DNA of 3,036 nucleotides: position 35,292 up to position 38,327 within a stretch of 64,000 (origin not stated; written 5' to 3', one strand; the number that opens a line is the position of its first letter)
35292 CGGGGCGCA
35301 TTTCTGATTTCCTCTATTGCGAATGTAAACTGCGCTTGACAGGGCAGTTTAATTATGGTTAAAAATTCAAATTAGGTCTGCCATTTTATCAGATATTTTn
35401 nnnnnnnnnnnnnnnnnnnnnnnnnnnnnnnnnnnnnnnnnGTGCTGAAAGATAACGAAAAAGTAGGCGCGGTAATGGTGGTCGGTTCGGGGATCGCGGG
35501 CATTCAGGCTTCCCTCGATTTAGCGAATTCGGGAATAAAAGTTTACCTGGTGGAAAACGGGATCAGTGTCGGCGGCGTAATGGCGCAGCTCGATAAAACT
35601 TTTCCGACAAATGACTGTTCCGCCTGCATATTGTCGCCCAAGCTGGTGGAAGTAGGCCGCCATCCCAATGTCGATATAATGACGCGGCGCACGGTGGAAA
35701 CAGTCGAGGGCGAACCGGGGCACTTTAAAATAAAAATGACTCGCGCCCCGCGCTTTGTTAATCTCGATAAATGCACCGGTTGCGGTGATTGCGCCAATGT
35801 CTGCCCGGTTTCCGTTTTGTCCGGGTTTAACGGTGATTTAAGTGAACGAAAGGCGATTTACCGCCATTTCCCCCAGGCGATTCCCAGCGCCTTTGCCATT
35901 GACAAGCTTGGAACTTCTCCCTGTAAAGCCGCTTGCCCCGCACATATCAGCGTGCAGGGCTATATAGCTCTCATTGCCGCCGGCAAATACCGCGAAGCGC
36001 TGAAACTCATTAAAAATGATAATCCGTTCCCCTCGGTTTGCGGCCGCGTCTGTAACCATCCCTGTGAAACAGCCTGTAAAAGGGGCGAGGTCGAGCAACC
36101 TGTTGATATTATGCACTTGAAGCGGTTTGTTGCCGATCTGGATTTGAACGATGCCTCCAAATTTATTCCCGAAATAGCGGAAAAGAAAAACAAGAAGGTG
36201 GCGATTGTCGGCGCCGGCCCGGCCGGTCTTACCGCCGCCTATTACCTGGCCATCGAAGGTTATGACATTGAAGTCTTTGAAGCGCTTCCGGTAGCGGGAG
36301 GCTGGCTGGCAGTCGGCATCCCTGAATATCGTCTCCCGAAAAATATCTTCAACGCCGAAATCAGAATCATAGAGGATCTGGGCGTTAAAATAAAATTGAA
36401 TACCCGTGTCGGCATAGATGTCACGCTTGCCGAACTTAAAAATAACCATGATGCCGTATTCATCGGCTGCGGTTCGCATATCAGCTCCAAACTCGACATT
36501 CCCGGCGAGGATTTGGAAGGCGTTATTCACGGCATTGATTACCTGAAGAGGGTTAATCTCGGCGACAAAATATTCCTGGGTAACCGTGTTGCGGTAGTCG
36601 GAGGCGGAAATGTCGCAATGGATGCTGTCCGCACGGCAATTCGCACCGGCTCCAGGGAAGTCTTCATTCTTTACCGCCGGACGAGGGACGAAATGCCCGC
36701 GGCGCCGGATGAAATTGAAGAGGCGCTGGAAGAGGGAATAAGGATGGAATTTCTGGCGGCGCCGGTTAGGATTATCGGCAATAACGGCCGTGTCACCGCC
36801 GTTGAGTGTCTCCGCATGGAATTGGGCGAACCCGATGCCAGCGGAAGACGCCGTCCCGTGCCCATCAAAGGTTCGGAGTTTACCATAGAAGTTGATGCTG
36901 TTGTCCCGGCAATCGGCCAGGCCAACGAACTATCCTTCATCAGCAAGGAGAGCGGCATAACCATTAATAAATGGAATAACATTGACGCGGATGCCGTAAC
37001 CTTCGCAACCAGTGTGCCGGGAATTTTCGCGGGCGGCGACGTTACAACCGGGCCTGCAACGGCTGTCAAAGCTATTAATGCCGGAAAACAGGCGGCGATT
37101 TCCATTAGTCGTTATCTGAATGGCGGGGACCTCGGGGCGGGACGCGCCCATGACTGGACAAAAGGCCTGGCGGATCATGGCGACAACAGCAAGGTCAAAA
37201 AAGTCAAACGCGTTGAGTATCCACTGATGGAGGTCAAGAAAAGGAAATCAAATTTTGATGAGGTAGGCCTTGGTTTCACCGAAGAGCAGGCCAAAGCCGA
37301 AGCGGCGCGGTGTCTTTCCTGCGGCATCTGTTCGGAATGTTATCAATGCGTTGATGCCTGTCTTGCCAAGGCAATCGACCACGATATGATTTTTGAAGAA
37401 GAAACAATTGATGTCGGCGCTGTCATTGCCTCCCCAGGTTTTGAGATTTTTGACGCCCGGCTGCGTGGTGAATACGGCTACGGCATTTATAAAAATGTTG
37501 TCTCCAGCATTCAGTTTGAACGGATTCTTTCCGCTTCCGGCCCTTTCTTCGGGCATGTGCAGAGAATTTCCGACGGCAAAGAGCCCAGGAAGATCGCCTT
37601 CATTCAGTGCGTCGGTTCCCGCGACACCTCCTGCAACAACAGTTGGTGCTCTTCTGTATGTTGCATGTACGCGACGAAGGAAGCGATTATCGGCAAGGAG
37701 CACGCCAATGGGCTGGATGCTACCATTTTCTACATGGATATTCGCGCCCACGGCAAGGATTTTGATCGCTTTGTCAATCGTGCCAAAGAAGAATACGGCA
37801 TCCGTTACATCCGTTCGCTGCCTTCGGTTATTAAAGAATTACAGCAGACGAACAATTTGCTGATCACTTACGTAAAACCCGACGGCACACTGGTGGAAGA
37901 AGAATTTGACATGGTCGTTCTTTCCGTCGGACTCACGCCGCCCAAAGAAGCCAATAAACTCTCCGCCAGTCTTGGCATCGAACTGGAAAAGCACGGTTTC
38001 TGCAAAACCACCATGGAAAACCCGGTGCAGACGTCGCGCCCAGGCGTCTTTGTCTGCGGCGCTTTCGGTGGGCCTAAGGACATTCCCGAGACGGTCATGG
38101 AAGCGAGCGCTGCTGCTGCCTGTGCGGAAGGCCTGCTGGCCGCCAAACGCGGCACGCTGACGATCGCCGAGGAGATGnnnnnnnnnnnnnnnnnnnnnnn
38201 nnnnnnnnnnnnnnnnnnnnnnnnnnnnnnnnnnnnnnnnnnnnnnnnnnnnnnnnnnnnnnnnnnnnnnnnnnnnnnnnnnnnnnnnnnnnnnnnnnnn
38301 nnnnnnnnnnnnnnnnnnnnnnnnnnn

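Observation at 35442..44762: Rearranged Flx/Hdr-type seven-gene cluster with two independent NAD(P)H-binding modules and no hydrogenase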

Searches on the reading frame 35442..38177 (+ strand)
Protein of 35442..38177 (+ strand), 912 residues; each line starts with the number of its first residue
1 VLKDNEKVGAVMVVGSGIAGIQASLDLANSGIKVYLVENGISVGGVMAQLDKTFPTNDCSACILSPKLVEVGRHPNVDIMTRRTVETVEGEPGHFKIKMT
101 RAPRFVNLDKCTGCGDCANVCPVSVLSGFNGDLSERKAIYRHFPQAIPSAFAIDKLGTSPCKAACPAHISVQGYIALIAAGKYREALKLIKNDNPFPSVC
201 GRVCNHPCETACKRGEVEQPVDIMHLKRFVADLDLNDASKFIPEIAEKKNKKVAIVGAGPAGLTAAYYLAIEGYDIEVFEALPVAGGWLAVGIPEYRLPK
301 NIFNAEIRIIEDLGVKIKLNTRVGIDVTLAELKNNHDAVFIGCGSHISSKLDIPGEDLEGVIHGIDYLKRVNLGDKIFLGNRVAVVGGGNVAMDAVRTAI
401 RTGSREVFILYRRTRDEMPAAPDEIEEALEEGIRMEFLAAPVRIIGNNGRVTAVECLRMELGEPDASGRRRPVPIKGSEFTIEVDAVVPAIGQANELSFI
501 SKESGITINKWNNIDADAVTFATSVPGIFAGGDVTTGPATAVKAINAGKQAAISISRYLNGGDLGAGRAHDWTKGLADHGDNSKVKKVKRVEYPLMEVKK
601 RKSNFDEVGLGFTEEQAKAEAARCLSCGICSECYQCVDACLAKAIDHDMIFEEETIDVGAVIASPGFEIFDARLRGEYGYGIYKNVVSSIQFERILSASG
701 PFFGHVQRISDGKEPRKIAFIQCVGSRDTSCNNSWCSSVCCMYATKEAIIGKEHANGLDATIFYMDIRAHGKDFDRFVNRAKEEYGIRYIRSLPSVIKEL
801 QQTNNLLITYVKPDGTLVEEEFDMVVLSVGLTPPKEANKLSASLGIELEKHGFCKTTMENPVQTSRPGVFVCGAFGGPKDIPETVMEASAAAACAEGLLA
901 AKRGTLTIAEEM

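Call 86: search_protein_representatives(protein=window:35442-38177:+)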
Query: 912 residues. Proteins with E-value up to 0.001 (for the whole library): 33996; up to 1e-10: 19361; up to 1e-30: 7226. The best 150 are listed.
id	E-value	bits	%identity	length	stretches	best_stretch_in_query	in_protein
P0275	0.0e+00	1104.1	47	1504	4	5-907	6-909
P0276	0.0e+00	1090.5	47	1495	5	6-911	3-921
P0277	0.0e+00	1056.5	49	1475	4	4-907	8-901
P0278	0.0e+00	1025.5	46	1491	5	4-907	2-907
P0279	0.0e+00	1021.9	45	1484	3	11-895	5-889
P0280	5.4e-291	984.2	45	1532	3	6-909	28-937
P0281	1.6e-285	966.1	44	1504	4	7-904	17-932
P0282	2.9e-283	958.6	51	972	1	5-883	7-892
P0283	4.7e-282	954.6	49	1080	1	2-907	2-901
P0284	5.8e-281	951.0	51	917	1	11-901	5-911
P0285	5.1e-278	941.3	43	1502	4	5-906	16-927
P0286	2.3e-275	932.5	45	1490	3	11-897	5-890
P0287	9.6e-273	923.8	43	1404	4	70-896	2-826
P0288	4.0e-272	921.8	43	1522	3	7-907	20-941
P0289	1.5e-271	919.9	42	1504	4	8-907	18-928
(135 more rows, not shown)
